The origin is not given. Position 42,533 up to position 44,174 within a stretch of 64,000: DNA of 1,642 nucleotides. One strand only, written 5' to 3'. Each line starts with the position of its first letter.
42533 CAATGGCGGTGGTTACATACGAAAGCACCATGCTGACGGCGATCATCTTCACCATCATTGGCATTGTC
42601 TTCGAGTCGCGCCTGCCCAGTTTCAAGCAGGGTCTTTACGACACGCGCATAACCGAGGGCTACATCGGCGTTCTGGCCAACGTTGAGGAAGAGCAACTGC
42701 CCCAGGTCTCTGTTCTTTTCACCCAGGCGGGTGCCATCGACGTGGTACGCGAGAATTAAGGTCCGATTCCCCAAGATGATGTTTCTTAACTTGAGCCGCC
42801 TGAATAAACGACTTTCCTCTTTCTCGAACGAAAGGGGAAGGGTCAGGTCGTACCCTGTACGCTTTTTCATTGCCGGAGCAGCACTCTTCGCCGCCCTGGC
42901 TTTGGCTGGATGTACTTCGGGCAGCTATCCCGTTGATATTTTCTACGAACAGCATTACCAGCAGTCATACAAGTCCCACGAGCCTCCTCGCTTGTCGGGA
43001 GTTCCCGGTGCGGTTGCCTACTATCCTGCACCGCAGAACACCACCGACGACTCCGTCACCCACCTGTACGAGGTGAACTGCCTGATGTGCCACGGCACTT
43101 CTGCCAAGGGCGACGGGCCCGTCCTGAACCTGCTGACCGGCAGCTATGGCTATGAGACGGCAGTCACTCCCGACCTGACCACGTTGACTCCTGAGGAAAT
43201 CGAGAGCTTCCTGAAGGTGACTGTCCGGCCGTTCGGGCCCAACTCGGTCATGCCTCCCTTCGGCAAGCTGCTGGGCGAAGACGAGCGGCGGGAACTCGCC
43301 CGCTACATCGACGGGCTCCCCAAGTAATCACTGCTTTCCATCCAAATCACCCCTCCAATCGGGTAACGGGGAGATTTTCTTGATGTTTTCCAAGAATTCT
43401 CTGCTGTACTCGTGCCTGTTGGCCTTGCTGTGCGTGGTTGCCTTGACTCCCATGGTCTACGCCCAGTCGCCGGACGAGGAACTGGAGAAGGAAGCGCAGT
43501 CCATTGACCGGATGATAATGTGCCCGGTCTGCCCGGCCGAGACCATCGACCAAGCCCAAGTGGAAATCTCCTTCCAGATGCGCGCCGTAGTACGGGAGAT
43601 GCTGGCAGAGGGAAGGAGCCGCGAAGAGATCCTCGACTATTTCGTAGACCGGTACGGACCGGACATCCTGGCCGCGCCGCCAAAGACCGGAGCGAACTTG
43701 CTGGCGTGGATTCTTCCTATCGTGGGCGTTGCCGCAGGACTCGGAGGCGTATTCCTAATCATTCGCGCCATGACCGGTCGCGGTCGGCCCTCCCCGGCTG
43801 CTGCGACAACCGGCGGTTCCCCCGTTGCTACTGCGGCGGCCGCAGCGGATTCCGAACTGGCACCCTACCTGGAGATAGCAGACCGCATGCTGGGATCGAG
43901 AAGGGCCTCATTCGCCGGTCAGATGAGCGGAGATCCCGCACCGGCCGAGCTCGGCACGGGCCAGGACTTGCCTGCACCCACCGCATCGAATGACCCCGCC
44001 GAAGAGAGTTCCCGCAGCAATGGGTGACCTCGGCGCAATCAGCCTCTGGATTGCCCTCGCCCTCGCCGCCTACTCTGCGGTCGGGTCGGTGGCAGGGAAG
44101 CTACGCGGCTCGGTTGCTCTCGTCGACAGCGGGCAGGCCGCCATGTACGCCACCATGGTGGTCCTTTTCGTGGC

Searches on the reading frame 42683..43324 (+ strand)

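Call 56: search_protein_families(library=pfam, proteins=[window:42683-43324:+], max_evalue=0.00001)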
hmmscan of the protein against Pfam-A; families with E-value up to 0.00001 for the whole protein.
window:42683-43324:+ (214 aa): 1 family
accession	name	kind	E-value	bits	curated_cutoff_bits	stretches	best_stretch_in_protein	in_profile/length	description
PF13442.11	Cytochrome_CBB3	-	6e-09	36.5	27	1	124-209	5-68/68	Cytochrome C oxidase, cbb3-type, subunit III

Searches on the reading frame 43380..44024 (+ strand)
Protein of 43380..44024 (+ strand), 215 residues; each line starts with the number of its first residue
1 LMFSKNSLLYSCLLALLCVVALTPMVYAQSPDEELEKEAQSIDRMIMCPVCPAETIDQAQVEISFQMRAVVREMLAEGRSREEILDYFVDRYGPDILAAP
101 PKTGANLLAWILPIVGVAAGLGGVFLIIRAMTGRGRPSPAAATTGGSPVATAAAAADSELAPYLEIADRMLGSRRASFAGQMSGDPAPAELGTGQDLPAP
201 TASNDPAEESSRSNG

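Call 57: search_protein_families(library=pfam, proteins=[window:43380-44024:+], max_evalue=0.00001)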
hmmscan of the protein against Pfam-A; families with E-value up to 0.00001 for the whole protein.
window:43380-44024:+ (215 aa): 1 family
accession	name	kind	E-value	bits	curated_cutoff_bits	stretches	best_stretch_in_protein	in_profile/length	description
PF03918.19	CcmH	-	1.7e-28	99.1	25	1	12-132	2-122/143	Cytochrome C biogenesis protein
